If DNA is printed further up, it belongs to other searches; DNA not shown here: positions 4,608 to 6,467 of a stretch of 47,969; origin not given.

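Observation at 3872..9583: Nitrogenase-like reductase operon led by cysteine synthase (cysK-nifB-K-D-H)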

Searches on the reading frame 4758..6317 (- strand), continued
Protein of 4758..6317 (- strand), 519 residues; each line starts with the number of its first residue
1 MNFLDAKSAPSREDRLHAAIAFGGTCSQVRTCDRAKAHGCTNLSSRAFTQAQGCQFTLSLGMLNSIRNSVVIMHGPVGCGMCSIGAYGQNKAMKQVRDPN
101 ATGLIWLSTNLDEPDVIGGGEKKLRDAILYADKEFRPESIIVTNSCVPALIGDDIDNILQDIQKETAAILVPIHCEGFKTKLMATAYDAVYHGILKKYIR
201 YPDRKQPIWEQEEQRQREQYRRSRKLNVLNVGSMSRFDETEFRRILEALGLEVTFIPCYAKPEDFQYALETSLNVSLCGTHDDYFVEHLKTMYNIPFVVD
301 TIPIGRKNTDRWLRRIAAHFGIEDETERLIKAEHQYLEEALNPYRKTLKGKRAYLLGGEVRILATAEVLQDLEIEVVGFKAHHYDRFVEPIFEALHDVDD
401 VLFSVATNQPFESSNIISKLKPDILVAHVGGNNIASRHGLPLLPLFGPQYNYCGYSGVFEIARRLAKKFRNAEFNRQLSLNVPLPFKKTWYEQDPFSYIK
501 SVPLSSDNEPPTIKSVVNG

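Call 34: find_encoding_contigs(protein=P0009, flank=10000, max_places=2)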
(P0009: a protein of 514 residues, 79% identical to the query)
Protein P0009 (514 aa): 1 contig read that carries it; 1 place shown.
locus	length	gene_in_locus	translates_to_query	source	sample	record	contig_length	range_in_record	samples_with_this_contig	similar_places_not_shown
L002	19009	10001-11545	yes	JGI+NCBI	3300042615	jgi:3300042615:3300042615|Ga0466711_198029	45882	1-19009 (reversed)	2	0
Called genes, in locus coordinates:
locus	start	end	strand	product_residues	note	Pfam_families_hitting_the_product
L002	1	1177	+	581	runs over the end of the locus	-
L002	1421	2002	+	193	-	-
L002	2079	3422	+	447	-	PF00285:Citrate_synt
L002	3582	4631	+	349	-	PF00528:BPD_transp_1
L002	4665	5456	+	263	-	PF00005:ABC_tran, PF13401:AAA_22 (weak)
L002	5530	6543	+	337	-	PF13379:NMT1_2, PF09084:NMT1, PF12974:Phosphonate-bd (weak)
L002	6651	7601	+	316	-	PF00291:PALP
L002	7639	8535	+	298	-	PF04055:Radical_SAM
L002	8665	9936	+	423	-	PF00148:Oxidored_nitro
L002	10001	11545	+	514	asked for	PF00148:Oxidored_nitro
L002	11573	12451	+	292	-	PF00142:Fer4_NifH, PF01656:CbiA, PF10609:ParA (weak), PF13614:AAA_31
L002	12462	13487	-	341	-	PF00152:tRNA-synt_2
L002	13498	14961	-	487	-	PF21799:MurD-like_N, PF08245:Mur_ligase_M, PF02875:Mur_ligase_C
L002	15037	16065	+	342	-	PF10974:DUF2804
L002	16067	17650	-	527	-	PF01225:Mur_ligase, PF08245:Mur_ligase_M, PF02875:Mur_ligase_C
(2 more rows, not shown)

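Call 35: find_encoding_contigs(protein=P0057, flank=10000, max_places=2)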
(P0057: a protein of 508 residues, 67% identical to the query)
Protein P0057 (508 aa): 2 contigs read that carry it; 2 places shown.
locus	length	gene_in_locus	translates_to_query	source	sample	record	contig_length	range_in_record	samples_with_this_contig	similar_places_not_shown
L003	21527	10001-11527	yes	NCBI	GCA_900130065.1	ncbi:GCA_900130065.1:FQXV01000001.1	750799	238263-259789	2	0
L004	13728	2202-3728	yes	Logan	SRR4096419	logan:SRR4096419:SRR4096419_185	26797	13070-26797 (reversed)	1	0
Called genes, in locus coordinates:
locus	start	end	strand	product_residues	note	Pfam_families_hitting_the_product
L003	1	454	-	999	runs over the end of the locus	PF00403:HMA, PF00122:E1-E2_ATPase, PF00702:Hydrolase, PF00403:HMA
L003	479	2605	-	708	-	PF00403:HMA, PF02683:DsbD_TM (weak), PF13386:DsbD_2, PF13473:Cupredoxin_1 (weak)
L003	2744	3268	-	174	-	PF10080:FtrD-like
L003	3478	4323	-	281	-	PF01171:ATP_bind_3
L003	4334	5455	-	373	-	PF00266:Aminotran_5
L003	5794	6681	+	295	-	PF04055:Radical_SAM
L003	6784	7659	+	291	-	PF00142:Fer4_NifH, PF01656:CbiA, PF10609:ParA (weak), PF13614:AAA_31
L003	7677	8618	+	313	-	PF00291:PALP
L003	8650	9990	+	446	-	PF00148:Oxidored_nitro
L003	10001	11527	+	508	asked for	PF00148:Oxidored_nitro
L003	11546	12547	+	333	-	PF00528:BPD_transp_1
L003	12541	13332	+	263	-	PF00005:ABC_tran, PF13304:AAA_21 (faint)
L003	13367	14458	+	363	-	PF13379:NMT1_2, PF09084:NMT1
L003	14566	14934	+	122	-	PF02579:Nitro_FeMo-Co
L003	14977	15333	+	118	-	PF02579:Nitro_FeMo-Co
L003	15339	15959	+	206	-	PF11814:DUF3335 (faint), PF13529:Peptidase_C39_2 (weak)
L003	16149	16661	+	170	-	-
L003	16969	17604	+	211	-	PF02607:B12-binding_2, PF02310:B12-binding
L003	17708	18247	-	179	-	PF12822:ECF_trnsprt (weak)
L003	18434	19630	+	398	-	PF01053:Cys_Met_Meta_PP, PF00155:Aminotran_1_2 (weak), PF00266:Aminotran_5 (weak), PF06838:Met_gamma_lyase (weak)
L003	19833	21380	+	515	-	PF01554:MatE (weak), PF01943:Polysacc_synt, PF01554:MatE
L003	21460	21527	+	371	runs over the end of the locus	PF00248:Aldo_ket_red, PF13183:Fer4_8 (weak), PF13187:Fer4_9 (weak), PF13534:Fer4_17 (weak)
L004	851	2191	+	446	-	PF00148:Oxidored_nitro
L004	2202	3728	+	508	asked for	PF00148:Oxidored_nitro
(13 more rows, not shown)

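Call 41: find_encoding_contigs(protein=P0080, flank=10000, max_places=1)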
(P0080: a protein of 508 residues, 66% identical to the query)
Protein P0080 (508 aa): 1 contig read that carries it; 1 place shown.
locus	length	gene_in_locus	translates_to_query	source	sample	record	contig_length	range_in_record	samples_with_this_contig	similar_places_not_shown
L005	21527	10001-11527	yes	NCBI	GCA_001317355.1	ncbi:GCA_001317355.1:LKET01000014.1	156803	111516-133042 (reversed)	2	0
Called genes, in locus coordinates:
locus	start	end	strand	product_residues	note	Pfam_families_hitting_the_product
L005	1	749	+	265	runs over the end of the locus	PF00941:FAD_binding_5, PF03450:CO_deh_flav_C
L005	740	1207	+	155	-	PF00111:Fer2 (weak), PF13085:Fer2_3 (weak), PF01799:Fer2_2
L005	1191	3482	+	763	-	PF01315:Ald_Xan_dh_C, PF02738:MoCoBD_1, PF20256:MoCoBD_2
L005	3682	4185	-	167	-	-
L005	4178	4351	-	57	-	PF09388:SpoOE-like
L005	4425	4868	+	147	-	PF13560:HTH_31, PF01381:HTH_3, PF12844:HTH_19 (weak), PF13443:HTH_26 (faint)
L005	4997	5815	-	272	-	PF12844:HTH_19, PF01381:HTH_3 (faint)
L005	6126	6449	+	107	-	-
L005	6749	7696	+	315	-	PF00291:PALP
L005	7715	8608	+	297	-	PF04055:Radical_SAM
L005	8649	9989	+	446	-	PF00148:Oxidored_nitro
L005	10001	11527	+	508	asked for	PF00148:Oxidored_nitro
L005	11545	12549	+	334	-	PF00528:BPD_transp_1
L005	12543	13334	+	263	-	PF00005:ABC_tran, PF13304:AAA_21 (faint)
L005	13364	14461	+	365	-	PF13379:NMT1_2, PF09084:NMT1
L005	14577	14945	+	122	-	PF02579:Nitro_FeMo-Co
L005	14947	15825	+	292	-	PF00142:Fer4_NifH, PF01656:CbiA, PF10609:ParA (weak), PF13614:AAA_31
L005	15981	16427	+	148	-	PF02082:Rrf2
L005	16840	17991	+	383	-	PF01053:Cys_Met_Meta_PP, PF06838:Met_gamma_lyase (faint), PF00155:Aminotran_1_2, PF00266:Aminotran_5 (weak)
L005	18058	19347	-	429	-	PF03447:NAD_binding_3, PF00742:Homoserine_dh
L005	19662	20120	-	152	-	PF04073:tRNA_edit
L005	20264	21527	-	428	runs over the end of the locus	PF01053:Cys_Met_Meta_PP, PF00155:Aminotran_1_2 (weak), PF00266:Aminotran_5 (weak), PF01041:DegT_DnrJ_EryC1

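Call 42: find_encoding_contigs(protein=P0029, flank=10000, max_places=1)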
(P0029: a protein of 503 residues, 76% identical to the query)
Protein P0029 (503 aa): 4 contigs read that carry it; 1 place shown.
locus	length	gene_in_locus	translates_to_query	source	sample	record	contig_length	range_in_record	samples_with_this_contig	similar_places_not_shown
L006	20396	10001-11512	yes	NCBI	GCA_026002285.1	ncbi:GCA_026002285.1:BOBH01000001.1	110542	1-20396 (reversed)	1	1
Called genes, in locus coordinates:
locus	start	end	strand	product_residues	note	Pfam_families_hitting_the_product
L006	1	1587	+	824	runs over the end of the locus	PF00696:AA_kinase, PF01842:ACT (weak), PF22468:ACT_9, PF13840:ACT_7 (weak), PF22468:ACT_9, PF03447:NAD_binding_3, PF00742:Homoserine_dh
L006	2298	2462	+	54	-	-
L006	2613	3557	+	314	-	PF00291:PALP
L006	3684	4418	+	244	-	PF14848:HU-DNA_bdg, PF14734:DUF4469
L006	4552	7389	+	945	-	PF20464:MmeI_N, PF20465:MmeI_hel, PF20473:MmeI_Mtase, PF07669:Eco57I (weak), PF20466:MmeI_TRD, PF20467:MmeI_C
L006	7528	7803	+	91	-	PF04365:BrnT_toxin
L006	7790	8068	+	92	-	-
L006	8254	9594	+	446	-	PF00148:Oxidored_nitro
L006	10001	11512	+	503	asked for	PF00148:Oxidored_nitro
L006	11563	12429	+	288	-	PF01311:Bac_export_1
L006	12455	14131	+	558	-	-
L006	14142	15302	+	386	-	PF01312:Bac_export_2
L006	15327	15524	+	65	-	-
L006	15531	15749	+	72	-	PF07927:HicA_toxin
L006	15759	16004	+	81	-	PF15919:HicB_lk_antitox (weak), PF21748:UPF0150 (weak)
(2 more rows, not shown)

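Call 43: find_encoding_contigs(protein=P0113, flank=10000, max_places=1)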
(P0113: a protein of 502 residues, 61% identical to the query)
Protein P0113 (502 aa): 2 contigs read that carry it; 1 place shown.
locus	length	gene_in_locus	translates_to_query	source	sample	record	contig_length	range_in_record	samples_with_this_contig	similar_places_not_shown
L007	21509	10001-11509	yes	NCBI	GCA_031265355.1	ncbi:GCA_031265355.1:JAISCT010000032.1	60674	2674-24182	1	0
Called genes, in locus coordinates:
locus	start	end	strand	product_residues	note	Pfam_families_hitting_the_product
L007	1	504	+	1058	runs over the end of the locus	PF14310:Fn3-like, PF03422:CBM_6, PF09479:Flg_new, PF00395:SLH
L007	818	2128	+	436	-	PF04326:SLFN_AlbA_2, PF13749:HATPase_c_4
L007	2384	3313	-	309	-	PF01370:Epimerase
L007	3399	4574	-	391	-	PF00155:Aminotran_1_2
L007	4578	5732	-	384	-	PF01053:Cys_Met_Meta_PP, PF00155:Aminotran_1_2 (weak), PF01041:DegT_DnrJ_EryC1 (weak)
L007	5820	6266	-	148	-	PF02082:Rrf2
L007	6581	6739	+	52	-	PF10055:DUF2292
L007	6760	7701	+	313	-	PF00291:PALP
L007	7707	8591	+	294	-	PF04055:Radical_SAM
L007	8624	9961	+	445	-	PF00148:Oxidored_nitro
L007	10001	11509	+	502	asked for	PF00148:Oxidored_nitro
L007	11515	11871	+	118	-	PF02579:Nitro_FeMo-Co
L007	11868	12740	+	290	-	PF00142:Fer4_NifH, PF01656:CbiA, PF10609:ParA (weak), PF13614:AAA_31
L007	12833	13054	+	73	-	-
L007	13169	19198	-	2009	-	PF00754:F5_F8_type_C, PF22633:F5_F8_type_C_2, PF07554:FIVAR, PF02368:Big_2, PF22422:MGH1-like_GH, PF01204:Trehalase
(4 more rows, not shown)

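Call 44: search_protein_representatives(protein=window:4758-6317:-)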
Query: 519 residues. Proteins with E-value up to 0.001 (for the whole library): 1143; up to 1e-10: 456; up to 1e-30: 111. The best 150 are listed.
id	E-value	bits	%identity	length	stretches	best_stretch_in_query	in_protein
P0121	1.7e-131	455.7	42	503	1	2-501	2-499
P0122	3.5e-127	441.5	42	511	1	1-499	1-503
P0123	8.8e-117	407.2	40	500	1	1-501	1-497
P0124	1.0e-114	400.4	41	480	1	1-499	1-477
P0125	1.8e-112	393.0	42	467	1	45-501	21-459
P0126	1.7e-108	379.9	38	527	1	6-505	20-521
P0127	1.1e-99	350.8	38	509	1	5-501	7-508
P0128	7.0e-98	344.8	45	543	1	1-362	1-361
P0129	2.5e-86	306.7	40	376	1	140-499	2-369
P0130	6.2e-84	298.8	35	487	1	6-499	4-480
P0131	5.4e-73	262.7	33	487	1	23-501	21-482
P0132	1.2e-72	261.5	50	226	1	277-500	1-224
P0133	4.3e-71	256.4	34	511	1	4-504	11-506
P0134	1.0e-68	248.6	35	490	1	7-499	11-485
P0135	6.1e-65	236.2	32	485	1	10-501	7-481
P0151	3.7e-56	207.2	31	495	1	10-500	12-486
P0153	2.5e-53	197.8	30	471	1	1-501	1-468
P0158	6.9e-48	179.9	31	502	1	53-471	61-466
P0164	1.3e-45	172.4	29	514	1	4-497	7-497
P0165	8.5e-45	169.7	29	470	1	2-501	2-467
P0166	1.3e-44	169.1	29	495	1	11-472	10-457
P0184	2.3e-40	155.1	29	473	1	7-500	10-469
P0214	4.7e-33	131.0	28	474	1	53-474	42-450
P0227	2.3e-31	125.4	26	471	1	1-500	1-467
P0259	1.3e-26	109.7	25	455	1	42-494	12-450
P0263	3.3e-26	108.4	28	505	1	44-428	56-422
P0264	3.9e-26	108.1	26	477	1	50-470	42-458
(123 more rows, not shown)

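Call 47: list_cluster_members(proteins=[P0121, P0122, P0124, P0126, P0130, P0131, P0133, P0134, P0164, P0151])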
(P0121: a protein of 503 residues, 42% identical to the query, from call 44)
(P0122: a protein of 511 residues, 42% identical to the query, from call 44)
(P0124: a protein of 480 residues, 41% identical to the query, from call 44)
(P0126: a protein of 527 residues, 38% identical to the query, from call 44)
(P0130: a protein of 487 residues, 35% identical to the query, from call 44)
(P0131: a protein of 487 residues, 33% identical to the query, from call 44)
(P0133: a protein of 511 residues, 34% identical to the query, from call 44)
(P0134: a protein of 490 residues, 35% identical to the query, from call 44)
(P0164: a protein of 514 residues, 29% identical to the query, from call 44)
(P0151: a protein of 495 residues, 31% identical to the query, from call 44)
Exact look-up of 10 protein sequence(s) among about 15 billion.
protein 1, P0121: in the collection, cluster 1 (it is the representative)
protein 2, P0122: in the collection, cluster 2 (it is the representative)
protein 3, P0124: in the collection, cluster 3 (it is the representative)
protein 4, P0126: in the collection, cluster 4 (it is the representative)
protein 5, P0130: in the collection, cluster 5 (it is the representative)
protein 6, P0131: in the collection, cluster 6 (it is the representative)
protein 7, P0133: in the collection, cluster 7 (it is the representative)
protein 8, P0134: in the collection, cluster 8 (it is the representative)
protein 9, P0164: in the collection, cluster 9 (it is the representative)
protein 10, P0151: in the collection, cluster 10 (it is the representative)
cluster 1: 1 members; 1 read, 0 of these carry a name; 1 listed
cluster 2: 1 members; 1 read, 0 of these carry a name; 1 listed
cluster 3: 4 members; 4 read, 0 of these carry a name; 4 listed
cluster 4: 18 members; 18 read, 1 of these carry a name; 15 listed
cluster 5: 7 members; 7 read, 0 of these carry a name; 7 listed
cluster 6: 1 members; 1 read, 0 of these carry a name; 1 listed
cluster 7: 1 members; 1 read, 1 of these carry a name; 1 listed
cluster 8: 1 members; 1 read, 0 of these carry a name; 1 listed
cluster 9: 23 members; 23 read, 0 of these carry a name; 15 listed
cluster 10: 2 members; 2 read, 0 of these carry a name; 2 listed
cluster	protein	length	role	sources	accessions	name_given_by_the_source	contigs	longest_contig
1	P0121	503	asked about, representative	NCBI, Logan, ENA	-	-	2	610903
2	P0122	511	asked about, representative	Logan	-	-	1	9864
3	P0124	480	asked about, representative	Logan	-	-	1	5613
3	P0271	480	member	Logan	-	-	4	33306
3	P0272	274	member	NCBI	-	-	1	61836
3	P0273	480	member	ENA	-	-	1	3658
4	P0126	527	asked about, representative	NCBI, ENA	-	-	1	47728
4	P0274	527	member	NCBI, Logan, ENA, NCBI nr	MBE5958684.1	MAG: oxalate:formate antiporter [Lachnospiraceae bacterium] | oxalate:formate antiporter [Lachnospiraceae bacterium]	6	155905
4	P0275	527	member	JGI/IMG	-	-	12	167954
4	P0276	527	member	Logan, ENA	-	-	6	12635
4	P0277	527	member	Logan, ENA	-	-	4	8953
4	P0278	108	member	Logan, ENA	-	-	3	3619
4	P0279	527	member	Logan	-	-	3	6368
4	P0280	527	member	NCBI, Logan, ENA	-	-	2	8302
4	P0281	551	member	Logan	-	-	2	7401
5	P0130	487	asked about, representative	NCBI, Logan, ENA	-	-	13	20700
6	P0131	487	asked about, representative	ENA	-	-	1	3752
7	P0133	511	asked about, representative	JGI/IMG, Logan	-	nitrogenase molybdenum-iron protein alpha chain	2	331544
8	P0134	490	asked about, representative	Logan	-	-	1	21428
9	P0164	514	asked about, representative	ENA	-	-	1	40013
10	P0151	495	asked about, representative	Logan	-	-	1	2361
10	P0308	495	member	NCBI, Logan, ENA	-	-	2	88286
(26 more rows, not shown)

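Call 52: find_related_loci(query=A1, collection=genome_contigs, flank=10000)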
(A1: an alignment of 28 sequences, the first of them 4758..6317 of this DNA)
Query A1 (519 aa) in genome_contigs; peptide patterns used: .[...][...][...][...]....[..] (x = any residue, [..] = any of these).
600 stretches matched a pattern (row limit reached: there are more); 597 encode a relative of the query (tblastn E <= 1e-3); the best 80 are kept; 80 distinct loci.
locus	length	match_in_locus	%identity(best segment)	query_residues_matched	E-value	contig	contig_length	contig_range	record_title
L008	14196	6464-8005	84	1-518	0e+0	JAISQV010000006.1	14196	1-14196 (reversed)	MAG: Spirochaetaceae bacterium isolate Kf353_bin19 k119_1540695, whole genome shotgun sequence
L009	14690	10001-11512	78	1-504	0e+0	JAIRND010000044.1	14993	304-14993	MAG: Treponema sp. isolate Cd354_bin14 k119_103970, whole genome shotgun sequence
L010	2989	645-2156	78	1-504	0e+0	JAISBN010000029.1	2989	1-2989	MAG: Treponema sp. isolate Gx481_bin22 k119_2834150, whole genome shotgun sequence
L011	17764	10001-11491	75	1-497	0e+0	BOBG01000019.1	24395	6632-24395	Spirochaetia bacterium PG1894_164 DNA, sequence019, whole genome shotgun sequence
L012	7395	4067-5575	77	1-503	0e+0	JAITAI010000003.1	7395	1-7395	MAG: Treponema sp. isolate Ncb351_bin4 k119_4857150, whole genome shotgun sequence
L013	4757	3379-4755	78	1-459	0e+0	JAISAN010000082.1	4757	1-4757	MAG: Treponema sp. isolate Gx481_bin158 k119_3297702, whole genome shotgun sequence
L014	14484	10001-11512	67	1-501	0e+0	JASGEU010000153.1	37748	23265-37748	MAG: Mobilitalea sp. isolate 7M009 JMF-2106-05-0007A.bin.9_152, whole genome shotgun sequence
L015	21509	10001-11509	67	1-500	0e+0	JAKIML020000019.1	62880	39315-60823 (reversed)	MAG: Bacillota bacterium isolate FC6 NODE_133_length_62880_cov_13.039777, whole genome shotgun sequence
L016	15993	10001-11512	67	1-501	0e+0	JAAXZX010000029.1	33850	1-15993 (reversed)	MAG: Clostridiaceae bacterium isolate AS02xzSISU_47 6015_AS02, whole genome shotgun sequence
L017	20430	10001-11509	65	1-500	0e+0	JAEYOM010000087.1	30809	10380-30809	MAG: Bacillota bacterium isolate OH_CBB_152 k127_645406, whole genome shotgun sequence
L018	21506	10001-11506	65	1-499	0e+0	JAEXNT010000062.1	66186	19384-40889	MAG: Bacillota bacterium isolate OH_HBrB_109 k127_1745237, whole genome shotgun sequence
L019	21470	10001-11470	59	8-500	0e+0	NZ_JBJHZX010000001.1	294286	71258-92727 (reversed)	Candidatus Clostridium eludens strain WILCCON 0269 NODE_1_length_294286_cov_142.951711, whole genome shotgun sequence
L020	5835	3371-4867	57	1-500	0e+0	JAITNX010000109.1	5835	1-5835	MAG: Synergistaceae bacterium isolate Po218_bin34 k119_2571669, whole genome shotgun sequence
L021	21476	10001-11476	57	6-500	0e+0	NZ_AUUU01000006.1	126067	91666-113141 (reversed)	Clostridium sp. LS contig_6, whole genome shotgun sequence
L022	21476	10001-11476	56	8-500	0e+0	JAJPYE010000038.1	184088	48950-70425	MAG: Oscillospiraceae bacterium isolate AH.5_2 NODE_6_length_184088_cov_15.403846, whole genome shotgun sequence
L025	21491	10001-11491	53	1-499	0e+0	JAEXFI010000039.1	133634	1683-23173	MAG: Bacillota bacterium isolate OH_HBB_241 k127_708677, whole genome shotgun sequence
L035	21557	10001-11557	51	1-519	1e-180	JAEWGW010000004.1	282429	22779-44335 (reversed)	MAG: Bacillota bacterium isolate OH_PBlB_45 k127_1095147, whole genome shotgun sequence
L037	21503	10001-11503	51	1-499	4e-180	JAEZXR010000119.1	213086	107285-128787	MAG: Bacillota bacterium isolate OH_PFB_209 k127_825322, whole genome shotgun sequence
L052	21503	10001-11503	45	2-502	2e-152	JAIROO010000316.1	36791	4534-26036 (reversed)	MAG: Deltaproteobacteria bacterium isolate Cd354_bin82 k119_2201967, whole genome shotgun sequence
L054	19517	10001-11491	46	3-500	2e-148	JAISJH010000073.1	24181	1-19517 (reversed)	MAG: Oscillospiraceae bacterium isolate Hs463_bin105 k119_3393718, whole genome shotgun sequence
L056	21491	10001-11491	43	2-500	2e-147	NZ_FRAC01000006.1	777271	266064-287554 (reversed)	Anaerocolumna jejuensis DSM 15929, whole genome shotgun sequence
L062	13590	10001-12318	44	1-499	1e-144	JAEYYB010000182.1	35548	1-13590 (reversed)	MAG: Bacillota bacterium isolate OH_CBlB_339 k127_629271, whole genome shotgun sequence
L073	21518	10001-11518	41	1-507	7e-140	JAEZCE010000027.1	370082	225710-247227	MAG: Bacillota bacterium isolate OH_CBrB_22 k127_1065238, whole genome shotgun sequence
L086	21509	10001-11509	42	1-501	7e-132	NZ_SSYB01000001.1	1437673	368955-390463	Geomonas edaphica strain Red53 contig1, whole genome shotgun sequence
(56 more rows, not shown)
